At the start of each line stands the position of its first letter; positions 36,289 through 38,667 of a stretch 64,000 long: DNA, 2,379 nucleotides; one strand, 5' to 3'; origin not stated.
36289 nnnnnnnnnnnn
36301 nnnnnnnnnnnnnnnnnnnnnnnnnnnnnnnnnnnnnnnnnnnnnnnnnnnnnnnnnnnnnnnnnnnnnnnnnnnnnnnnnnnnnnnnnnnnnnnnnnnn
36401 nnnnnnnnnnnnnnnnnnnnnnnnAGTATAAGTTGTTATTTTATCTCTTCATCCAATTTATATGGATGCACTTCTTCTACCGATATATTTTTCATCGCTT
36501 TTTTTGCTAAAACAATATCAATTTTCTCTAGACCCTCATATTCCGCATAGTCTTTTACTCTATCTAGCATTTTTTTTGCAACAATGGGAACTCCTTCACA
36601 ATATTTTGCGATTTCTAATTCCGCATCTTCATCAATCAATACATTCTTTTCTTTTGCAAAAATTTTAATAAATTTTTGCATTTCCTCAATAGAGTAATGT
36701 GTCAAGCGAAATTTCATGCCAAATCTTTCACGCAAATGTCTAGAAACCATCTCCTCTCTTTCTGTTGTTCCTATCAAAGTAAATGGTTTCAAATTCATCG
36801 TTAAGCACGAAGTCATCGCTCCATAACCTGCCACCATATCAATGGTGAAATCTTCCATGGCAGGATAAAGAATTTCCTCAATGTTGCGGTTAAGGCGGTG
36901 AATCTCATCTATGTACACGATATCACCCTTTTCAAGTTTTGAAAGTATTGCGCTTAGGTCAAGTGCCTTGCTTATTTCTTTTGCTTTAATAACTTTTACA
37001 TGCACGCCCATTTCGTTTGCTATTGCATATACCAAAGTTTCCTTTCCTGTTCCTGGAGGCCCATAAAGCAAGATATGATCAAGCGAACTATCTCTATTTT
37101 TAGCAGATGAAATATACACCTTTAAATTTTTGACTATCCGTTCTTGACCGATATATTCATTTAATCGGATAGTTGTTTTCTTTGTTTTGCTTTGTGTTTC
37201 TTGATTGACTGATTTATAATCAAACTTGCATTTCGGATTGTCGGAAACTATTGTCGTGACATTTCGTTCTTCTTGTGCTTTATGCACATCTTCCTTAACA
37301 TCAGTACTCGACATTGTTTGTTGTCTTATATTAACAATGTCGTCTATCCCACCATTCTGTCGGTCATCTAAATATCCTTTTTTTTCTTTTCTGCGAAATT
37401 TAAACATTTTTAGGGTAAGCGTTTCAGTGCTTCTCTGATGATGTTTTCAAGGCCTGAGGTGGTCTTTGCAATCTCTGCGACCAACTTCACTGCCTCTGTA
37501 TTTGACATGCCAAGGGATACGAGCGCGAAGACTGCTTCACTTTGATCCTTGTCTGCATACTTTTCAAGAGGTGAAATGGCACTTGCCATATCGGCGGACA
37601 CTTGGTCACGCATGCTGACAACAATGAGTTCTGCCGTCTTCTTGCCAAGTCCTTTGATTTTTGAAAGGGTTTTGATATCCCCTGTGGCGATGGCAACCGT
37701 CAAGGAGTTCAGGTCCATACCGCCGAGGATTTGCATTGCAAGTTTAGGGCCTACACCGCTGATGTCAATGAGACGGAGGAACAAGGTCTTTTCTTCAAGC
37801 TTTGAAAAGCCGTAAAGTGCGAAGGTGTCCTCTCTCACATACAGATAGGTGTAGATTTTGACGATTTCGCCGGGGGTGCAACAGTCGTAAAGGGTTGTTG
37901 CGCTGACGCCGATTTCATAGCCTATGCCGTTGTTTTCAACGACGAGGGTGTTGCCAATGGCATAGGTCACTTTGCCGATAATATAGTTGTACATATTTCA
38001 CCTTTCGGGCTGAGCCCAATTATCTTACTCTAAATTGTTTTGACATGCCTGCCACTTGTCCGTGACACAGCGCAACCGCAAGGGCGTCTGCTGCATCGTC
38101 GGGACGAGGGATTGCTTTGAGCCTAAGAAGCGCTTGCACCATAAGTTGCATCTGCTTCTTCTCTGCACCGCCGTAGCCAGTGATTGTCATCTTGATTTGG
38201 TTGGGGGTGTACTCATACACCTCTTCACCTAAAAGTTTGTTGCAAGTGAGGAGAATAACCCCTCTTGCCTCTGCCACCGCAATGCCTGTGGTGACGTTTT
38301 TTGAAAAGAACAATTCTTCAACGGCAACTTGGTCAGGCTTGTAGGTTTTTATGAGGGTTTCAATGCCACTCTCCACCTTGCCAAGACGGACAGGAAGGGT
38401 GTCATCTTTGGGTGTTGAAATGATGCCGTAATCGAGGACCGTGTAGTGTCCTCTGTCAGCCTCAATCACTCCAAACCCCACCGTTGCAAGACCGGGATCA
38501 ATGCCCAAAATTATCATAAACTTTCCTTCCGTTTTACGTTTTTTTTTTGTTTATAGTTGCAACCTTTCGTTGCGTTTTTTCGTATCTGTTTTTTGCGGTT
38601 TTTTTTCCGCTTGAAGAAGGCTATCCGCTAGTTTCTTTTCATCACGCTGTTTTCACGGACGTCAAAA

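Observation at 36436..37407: A third gene in the ruvAB operon: a degenerate, C-terminally truncated RuvB paralog inserted exactly between ruvA and ruvB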

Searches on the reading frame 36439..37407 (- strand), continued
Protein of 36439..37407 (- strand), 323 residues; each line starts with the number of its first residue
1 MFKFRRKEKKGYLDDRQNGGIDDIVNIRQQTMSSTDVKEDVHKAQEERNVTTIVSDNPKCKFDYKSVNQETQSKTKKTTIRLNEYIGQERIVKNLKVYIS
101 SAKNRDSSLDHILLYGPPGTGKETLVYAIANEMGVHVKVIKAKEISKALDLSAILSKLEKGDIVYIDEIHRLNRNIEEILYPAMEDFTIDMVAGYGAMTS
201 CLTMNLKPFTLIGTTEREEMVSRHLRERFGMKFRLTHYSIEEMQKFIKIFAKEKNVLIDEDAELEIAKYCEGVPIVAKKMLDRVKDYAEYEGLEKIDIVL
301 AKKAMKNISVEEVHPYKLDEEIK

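Call 44: search_protein_families(library=ncbifam, proteins=[window:36439-37407:-, P0012, P0005], max_evalue=0.001)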
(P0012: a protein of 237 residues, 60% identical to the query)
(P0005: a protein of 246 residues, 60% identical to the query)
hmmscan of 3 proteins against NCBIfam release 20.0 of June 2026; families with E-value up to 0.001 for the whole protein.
window:36439-37407:- (323 aa): 31 families (the best 25 are shown)
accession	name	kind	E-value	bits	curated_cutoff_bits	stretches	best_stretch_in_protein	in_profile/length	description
NF000868.0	PRK00080.1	equivalog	1.7e-82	276.9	282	1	69-313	11-255/330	Holliday junction branch migration DNA helicase RuvB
TIGR00635.1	ruvB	equivalog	7.4e-75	251.8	299.05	1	81-313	2-234/305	Holliday junction branch migration DNA helicase RuvB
NF009881.0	PRK13341.1-2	equivalog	1.8e-13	49.2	651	1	81-192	26-141/736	AAA family ATPase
NF009882.0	PRK13341.1-3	equivalog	2.8e-11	42.2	1197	1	81-193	28-144/734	AAA family ATPase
NF003229.0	PRK04195.1-5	equivalog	3.4e-10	39.2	280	1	81-156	15-91/413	replication factor C large subunit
NF009883.0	PRK13341.1-4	equivalog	1.4e-09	36.4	668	1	81-192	29-144/729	AAA family ATPase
NF003226.0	PRK04195.1-1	equivalog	7.4e-09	35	588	1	82-286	13-209/405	replication factor C large subunit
NF003230.0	PRK04195.1-6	equivalog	1.1e-08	34.2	441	1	81-142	12-72/494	replication factor C large subunit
TIGR02903.1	spore_lon_C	equivalog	7.4e-08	31.4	678.8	1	13-127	86-193/615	Lon family ATP-dependent protease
NF001679.0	PRK00440.1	equivalog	8.6e-08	31.6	303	1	81-133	16-63/322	replication factor C small subunit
TIGR01243.1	CDC48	subfamily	2.8e-07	29.2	802.65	1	111-265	214-371/733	CDC48 family AAA ATPase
NF009880.0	PRK13341.1-1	equivalog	3.3e-07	29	891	1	82-195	17-133/599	AAA family ATPase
TIGR03420.1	DnaA_homol_Hda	equivalog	2.1e-06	27.5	194.8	1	82-177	14-109/226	DnaA regulatory inactivator Hda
NF003227.0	PRK04195.1-2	equivalog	2.3e-06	26.6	502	1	79-142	12-76/487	replication factor C large subunit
TIGR03922.1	T7SS_EccA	equivalog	7.4e-06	24.8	466.65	1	110-264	313-477/557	type VII secretion AAA-ATPase EccA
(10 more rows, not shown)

P0012 (237 aa): 39 families (the best 25 are shown)
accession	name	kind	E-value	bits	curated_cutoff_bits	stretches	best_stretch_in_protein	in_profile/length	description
NF000868.0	PRK00080.1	equivalog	7.4e-80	268.3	282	1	3-227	24-248/330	Holliday junction branch migration DNA helicase RuvB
TIGR00635.1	ruvB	equivalog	1.2e-75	254.4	299.05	1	3-227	3-227/305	Holliday junction branch migration DNA helicase RuvB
NF009882.0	PRK13341.1-3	equivalog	2.5e-11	42.4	1197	1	3-114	29-144/734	AAA family ATPase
NF003229.0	PRK04195.1-5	equivalog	3.1e-11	42.6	280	1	4-76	17-90/413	replication factor C large subunit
NF009883.0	PRK13341.1-4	equivalog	4.7e-11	41.3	668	1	3-114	30-145/729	AAA family ATPase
NF009881.0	PRK13341.1-2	equivalog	5.5e-10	37.8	651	1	3-113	27-141/736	AAA family ATPase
NF001679.0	PRK00440.1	equivalog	2.7e-09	36.6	303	1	3-108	17-130/322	replication factor C small subunit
NF003230.0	PRK04195.1-6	equivalog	6.9e-09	34.9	441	1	3-66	13-75/494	replication factor C large subunit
NF003226.0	PRK04195.1-1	equivalog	9.4e-09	34.7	588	1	7-203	17-205/405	replication factor C large subunit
TIGR02397.1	dnaX_nterm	equivalog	5.2e-08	32.5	250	0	153-223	170-237/355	DNA polymerase III subunit gamma/tau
NF004549.0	PRK05896.1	equivalog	9.5e-08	31.2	578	1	159-222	178-238/642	DNA polymerase III subunits gamma and tau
NF011522.0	PRK14961.1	equivalog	2.2e-07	30.1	562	1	128-209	148-228/363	DNA polymerase III subunits gamma and tau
NF009880.0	PRK13341.1-1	equivalog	2.8e-07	29.3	891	1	4-217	18-213/599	AAA family ATPase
TIGR01241.2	FtsH_fam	equivalog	5.4e-07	28.8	600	1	33-222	198-395/598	ATP-dependent zinc metalloprotease FtsH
NF011512.0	PRK14950.1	equivalog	5.9e-07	29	593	0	153-205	173-225/585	DNA polymerase III subunits gamma and tau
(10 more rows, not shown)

P0005 (246 aa): 29 families (the best 25 are shown)
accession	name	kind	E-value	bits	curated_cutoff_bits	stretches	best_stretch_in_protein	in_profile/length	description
NF000868.0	PRK00080.1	equivalog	5.7e-81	272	282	1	2-232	24-254/330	Holliday junction branch migration DNA helicase RuvB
TIGR00635.1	ruvB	equivalog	3.2e-77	259.6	299.05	1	2-232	3-233/305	Holliday junction branch migration DNA helicase RuvB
NF009881.0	PRK13341.1-2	equivalog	7.6e-12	43.9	651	1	2-112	27-141/736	AAA family ATPase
NF009882.0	PRK13341.1-3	equivalog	5.6e-10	37.9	1197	1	2-113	29-144/734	AAA family ATPase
NF009883.0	PRK13341.1-4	equivalog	9.8e-10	36.9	668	1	2-113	30-145/729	AAA family ATPase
NF003230.0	PRK04195.1-6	equivalog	1.4e-09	37.2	441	1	2-63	13-73/494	replication factor C large subunit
NF003229.0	PRK04195.1-5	equivalog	1.4e-09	37.2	280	1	2-64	16-79/413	replication factor C large subunit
NF003226.0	PRK04195.1-1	equivalog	4.6e-08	32.4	588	1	2-76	13-87/405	replication factor C large subunit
NF001679.0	PRK00440.1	equivalog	1.3e-07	31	303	1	2-53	17-63/322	replication factor C small subunit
TIGR03420.1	DnaA_homol_Hda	equivalog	2.8e-07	30.3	194.8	1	2-99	14-111/226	DnaA regulatory inactivator Hda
NF009880.0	PRK13341.1-1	equivalog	5.4e-07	28.3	891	1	3-116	18-134/599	AAA family ATPase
NF011523.0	PRK14962.1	equivalog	2.7e-06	26.4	576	0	129-234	148-248/474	DNA polymerase III subunits gamma and tau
NF041006.2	cell_div_CdvC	equivalog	4.6e-06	25.8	650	1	3-66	103-171/370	cell division protein CdvC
NF042959.1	IteA_antiphage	equivalog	1.3e-05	24.6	510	0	11-59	100-155/367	anti-phage ATPase IteA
NF003233.0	PRK04195.2-3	equivalog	1.9e-05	23.7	471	1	2-54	12-63/504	replication factor C large subunit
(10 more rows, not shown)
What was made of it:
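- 36436..37407 (-): Gene X: 323-aa head-less, GKE-type RuvB-like protein (stop codon included). Scores below both NCBIfam RuvB equivalog cut-offs: 276.9 against 282, and 251.8 against 299.05 (call 44).
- On RuvB (branch-migration ATPase): TIGR00635: 251.8 against 299.05 (call 44).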

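Call 51: search_protein_representatives(alignment_id=A1)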
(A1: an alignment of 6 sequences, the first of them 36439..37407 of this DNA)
Query: 6 sequences, 323 profile positions. Proteins with E-value up to 0.001 (for the whole library): 14707; up to 1e-10: 7432; up to 1e-30: 1868. The best 150 are listed.
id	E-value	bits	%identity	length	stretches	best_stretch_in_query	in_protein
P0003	6.9e-204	692.4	-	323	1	1-323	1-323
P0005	1.8e-132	457.8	-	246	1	82-319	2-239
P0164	7.2e-107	373.6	-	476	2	81-242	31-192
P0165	3.5e-99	348.3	-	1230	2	82-306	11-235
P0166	7.2e-95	334.2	-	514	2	80-312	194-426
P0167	3.9e-74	266.0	-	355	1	81-313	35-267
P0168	1.2e-72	261.1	-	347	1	81-313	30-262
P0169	4.0e-72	259.4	-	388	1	73-312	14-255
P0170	8.7e-72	258.3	-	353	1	68-312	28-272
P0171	9.5e-72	258.2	-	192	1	80-236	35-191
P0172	6.4e-71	255.5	-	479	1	80-319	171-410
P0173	3.0e-70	253.3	-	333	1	81-314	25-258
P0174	6.4e-70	252.2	-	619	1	81-315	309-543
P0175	7.1e-70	252.0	-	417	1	81-313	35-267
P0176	7.7e-70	251.9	-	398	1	81-311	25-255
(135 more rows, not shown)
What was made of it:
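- Tried and rejected: Full HMMER scan of 1.84 billion representatives (call 51).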

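Call 53: predict_structure(alignment_id=A3)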
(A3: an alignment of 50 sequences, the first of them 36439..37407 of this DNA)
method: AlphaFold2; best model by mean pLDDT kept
length: 323 residues; sequences in the alignment: 50
mean_pLDDT: 74.5   pTM: 0.67
mean pLDDT of the five models: 74.5, 73.9, 73.7, 72.5, 71.9
residues with pLDDT >= 90: 156; 70-90: 67; 50-70: 18; < 50: 82
segments of 3 or more residues with pLDDT < 50: 1-76, 318-323
pLDDT, mean of each block of 10 residues (from residue 1): 35 32 32 30 29 31 28 45 89 95 93 92 93 93 86 91 95 89 90 69 89 95 91 94 93 92 92 88 92 92 84 55 40
secondary structure, 60 per line:
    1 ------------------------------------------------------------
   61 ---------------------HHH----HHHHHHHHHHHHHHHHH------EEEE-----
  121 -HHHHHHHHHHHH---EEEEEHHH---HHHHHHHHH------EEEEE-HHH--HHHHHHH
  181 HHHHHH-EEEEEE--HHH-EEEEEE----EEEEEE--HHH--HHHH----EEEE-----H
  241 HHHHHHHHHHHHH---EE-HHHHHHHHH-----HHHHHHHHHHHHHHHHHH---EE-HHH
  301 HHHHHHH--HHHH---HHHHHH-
elements in order: H89-105 E112-115 H122-133 E137-141 H148-156 E163-167 H174-186 E188-193 E200-205 E210-215 H223-226 E231-234 H240-253 H260-268 H274-291 H298-307 H310-313 H317-322
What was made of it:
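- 37165..37407 (-): N-terminal tail of X (codons 1-81), polar/basic, predicted disordered, lineage-specific. pLDDT of about 30 (call 53).
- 36832..36969 (-): Gene-conversion tract of X (codons 147-192): helix α3, Walker B, helix α4 with the trans-acting E185/D186, and the first strand of the presensor-1 β-hairpin. Secondary structure from call 53.
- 36793..36846 (-): Presensor-1 β-hairpin of X (residues 188-205), the RuvA domain-III contact element in RuvB. Strands E188-193 and E200-205 in the model (call 53).
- Checked: Residues 1-76 have pLDDT of about 30 and no predicted structure (call 53).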

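Call 59: fold_search(model_id=the predicted structure, library=pdb)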
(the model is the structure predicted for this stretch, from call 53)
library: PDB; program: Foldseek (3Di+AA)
matches with E <= 10: 1999; with E <= 0.001: 1876
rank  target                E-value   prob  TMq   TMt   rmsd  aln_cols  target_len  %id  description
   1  8efv_A                3.2e-28  1.00  0.69  0.71   2.2       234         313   44  Structure of single homo-hexameric Holliday junction ATP-dependent DNA helicase RuvB motor (released 2023-05-10)
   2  8efv_B                8.4e-28  1.00  0.67  0.69   2.6       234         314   44  Structure of single homo-hexameric Holliday junction ATP-dependent DNA helicase RuvB motor (released 2023-05-10)
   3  7pbl_A                1.0e-27  1.00  0.66  0.68   1.8       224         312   44  RuvAB branch migration motor complexed to the Holliday junction - RuvB AAA+ state s1 [t2 dataset] (released 2022-09-14)
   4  7pbl_D                1.0e-27  1.00  0.65  0.67   2.9       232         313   43  RuvAB branch migration motor complexed to the Holliday junction - RuvB AAA+ state s1 [t2 dataset] (released 2022-09-14)
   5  8efy_D                1.1e-27  1.00  0.67  0.70   2.6       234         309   44  Structure of double homo-hexameric AAA+ ATPase RuvB motors (released 2023-05-10)
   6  7pbl_C                3.5e-27  1.00  0.66  0.68   2.4       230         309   42  RuvAB branch migration motor complexed to the Holliday junction - RuvB AAA+ state s1 [t2 dataset] (released 2022-09-14)
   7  6blb                  5.1e-27  1.00  0.65  0.67   2.1       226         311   40  1.88 Angstrom Resolution Crystal Structure Holliday Junction ATP-dependent DNA Helicase (RuvB) from Pseudomonas aerugino (released 2017-11-22)
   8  7x5b                  8.2e-27  1.00  0.65  0.68   1.7       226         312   41  Crystal structure of RuvB (released 2023-03-08)
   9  9dx3_F                1.7e-26  1.00  0.67  0.69   2.4       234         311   40  EcRuvB 9-mer pre-assembly complex (released 2026-01-21)
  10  9dx3_B                2.9e-26  1.00  0.67  0.70   1.9       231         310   39  EcRuvB 9-mer pre-assembly complex (released 2026-01-21)
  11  8efy_N                3.3e-26  1.00  0.68  0.71   2.3       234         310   44  Structure of double homo-hexameric AAA+ ATPase RuvB motors (released 2023-05-10)
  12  8efy_E                4.4e-26  1.00  0.68  0.71   2.3       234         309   44  Structure of double homo-hexameric AAA+ ATPase RuvB motors (released 2023-05-10)
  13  9dx3_C                4.7e-26  1.00  0.67  0.69   1.6       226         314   40  EcRuvB 9-mer pre-assembly complex (released 2026-01-21)
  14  1ixs_B                5.3e-26  1.00  0.68  0.69   2.3       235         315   44  Structure of RuvB complexed with RuvA domain III (released 2002-11-06)
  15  8efy_B                5.3e-26  1.00  0.66  0.69   3.8       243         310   44  Structure of double homo-hexameric AAA+ ATPase RuvB motors (released 2023-05-10)
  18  8efv_F                1.1e-24  1.00  0.66  0.71   2.0       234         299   43  Structure of single homo-hexameric Holliday junction ATP-dependent DNA helicase RuvB motor (released 2023-05-10)
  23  8efv_D                3.3e-24  1.00  0.63  0.68   3.1       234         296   42  Structure of single homo-hexameric Holliday junction ATP-dependent DNA helicase RuvB motor (released 2023-05-10)
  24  8efv_E                4.2e-24  1.00  0.65  0.71   2.0       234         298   43  Structure of single homo-hexameric Holliday junction ATP-dependent DNA helicase RuvB motor (released 2023-05-10)
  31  8efv_C                1.3e-23  1.00  0.63  0.68   2.4       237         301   42  Structure of single homo-hexameric Holliday junction ATP-dependent DNA helicase RuvB motor (released 2023-05-10)
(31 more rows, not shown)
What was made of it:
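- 36436..37407 (-): AF2 core 82-316 is confident, and the Foldseek top hits are RuvB 8efv/7pbl at rmsd of about 2 A (calls 53, 59).
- On RuvB (branch-migration ATPase): The fold matches RuvB structures (call 59).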

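Call 74: search_protein_families(library=pfam, proteins=[P0165], max_evalue=0.001)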
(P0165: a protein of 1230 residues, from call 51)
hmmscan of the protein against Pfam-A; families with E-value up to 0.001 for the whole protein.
P0165 (1230 aa): 15 families
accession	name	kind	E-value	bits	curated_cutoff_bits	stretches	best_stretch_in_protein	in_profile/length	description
PF05496.18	RuvB_N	-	2.2e-104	346.5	27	2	282-440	1-159/159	Holliday junction DNA helicase RuvB P-loop domain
PF00004.35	AAA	-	9.3e-30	104.2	21.2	2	41-165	1-130/131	ATPase family associated with various cellular activities (AAA)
PF17864.7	AAA_lid_4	-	5.7e-23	80.9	27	2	167-236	1-70/74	RuvB AAA lid domain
PF07728.20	AAA_5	-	2.1e-17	63.9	22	2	316-434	1-139/139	AAA domain (dynein-related subfamily)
PF02367.23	TsaE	-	1.2e-07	32.1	26.6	0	309-341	19-48/128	Threonylcarbamoyl adenosine biosynthesis protein TsaE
PF20720.3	nSTAND3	-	2.3e-06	27.8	27.2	0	39-64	18-43/155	Novel STAND NTPase 3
PF14532.12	Sigma54_activ_2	-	6.6e-06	26.8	25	0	41-116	24-96/138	Sigma-54 interaction domain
PF13238.12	AAA_18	-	1.4e-05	26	29.4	0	41-125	1-80/128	AAA domain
PF13401.12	AAA_22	-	1.6e-05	25.7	27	0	41-117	37-115/130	AAA domain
PF05673.19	DUF815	-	3.2e-05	23.7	23.8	0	9-95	25-113/249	Protein of unknown function (DUF815)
PF13191.12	AAA_16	-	3.8e-05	24.7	32.6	0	13-63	1-49/167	AAA ATPase domain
PF13173.12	AAA_14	-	4.3e-05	24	27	0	319-398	7-95/129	AAA domain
PF07726.17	AAA_3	-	4.8e-05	23.7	27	0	40-67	1-28/131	ATPase family associated with various cellular activities (AAA)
PF00158.32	Sigma54_activat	-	0.00032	20.8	20.2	0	24-61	8-45/168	Sigma-54 interaction domain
PF06068.19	TIP49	-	0.00033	20.4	23.8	0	13-67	25-79/347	TIP49 P-loop domain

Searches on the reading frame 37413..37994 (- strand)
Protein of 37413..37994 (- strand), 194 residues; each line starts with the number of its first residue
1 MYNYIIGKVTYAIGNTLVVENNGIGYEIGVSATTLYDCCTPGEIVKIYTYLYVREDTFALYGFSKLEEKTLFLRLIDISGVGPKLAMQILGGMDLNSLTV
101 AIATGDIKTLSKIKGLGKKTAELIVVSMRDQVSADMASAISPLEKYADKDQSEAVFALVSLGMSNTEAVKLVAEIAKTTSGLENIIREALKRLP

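Call 4: search_protein_families(library=pfam, proteins=[window:37413-37994:-], max_evalue=0.01)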
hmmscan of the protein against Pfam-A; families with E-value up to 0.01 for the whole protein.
window:37413-37994:- (194 aa): 5 families
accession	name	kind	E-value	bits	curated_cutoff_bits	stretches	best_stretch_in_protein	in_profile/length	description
PF01330.27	RuvA_N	-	5.3e-20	71.7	23.6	1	1-62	1-61/61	RuvA N terminal domain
PF14520.12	HHH_5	-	1.9e-14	54.3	27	1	72-130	1-57/57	Helix-hairpin-helix domain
PF07499.19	RuvA_C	-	1.2e-08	35.7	24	1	151-193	3-46/47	RuvA, C-terminal domain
PF00633.29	HHH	-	1.6e-05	24.9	24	0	102-125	5-28/30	Helix-hairpin-helix motif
PF12836.13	HHH_3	-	0.0029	18.1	27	0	99-125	5-31/65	Helix-hairpin-helix motif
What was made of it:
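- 37410..37994 (-): ruvA (194 aa); its stop lies 2 nt before the X start. Pfam RuvA_N, HHH_5, RuvA_C (call 4).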

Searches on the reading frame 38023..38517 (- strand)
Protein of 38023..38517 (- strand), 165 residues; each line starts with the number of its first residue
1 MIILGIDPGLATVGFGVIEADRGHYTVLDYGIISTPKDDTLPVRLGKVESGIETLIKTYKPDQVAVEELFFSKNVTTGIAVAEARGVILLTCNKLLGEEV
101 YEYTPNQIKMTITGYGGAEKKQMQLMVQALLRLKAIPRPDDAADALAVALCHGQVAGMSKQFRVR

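Call 4: search_protein_families(library=pfam, proteins=[window:38023-38517:-], max_evalue=0.01)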
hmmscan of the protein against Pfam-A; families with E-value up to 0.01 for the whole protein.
window:38023-38517:- (165 aa): 1 family
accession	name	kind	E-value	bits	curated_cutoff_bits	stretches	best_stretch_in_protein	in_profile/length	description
PF02075.23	RuvC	-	1.2e-48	165.2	22.2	1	3-152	1-148/148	Crossover junction endodeoxyribonuclease RuvC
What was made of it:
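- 38020..38517 (-): ruvC, upstream member of the same gene string. Pfam RuvC, 1.2e-48 (call 4).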
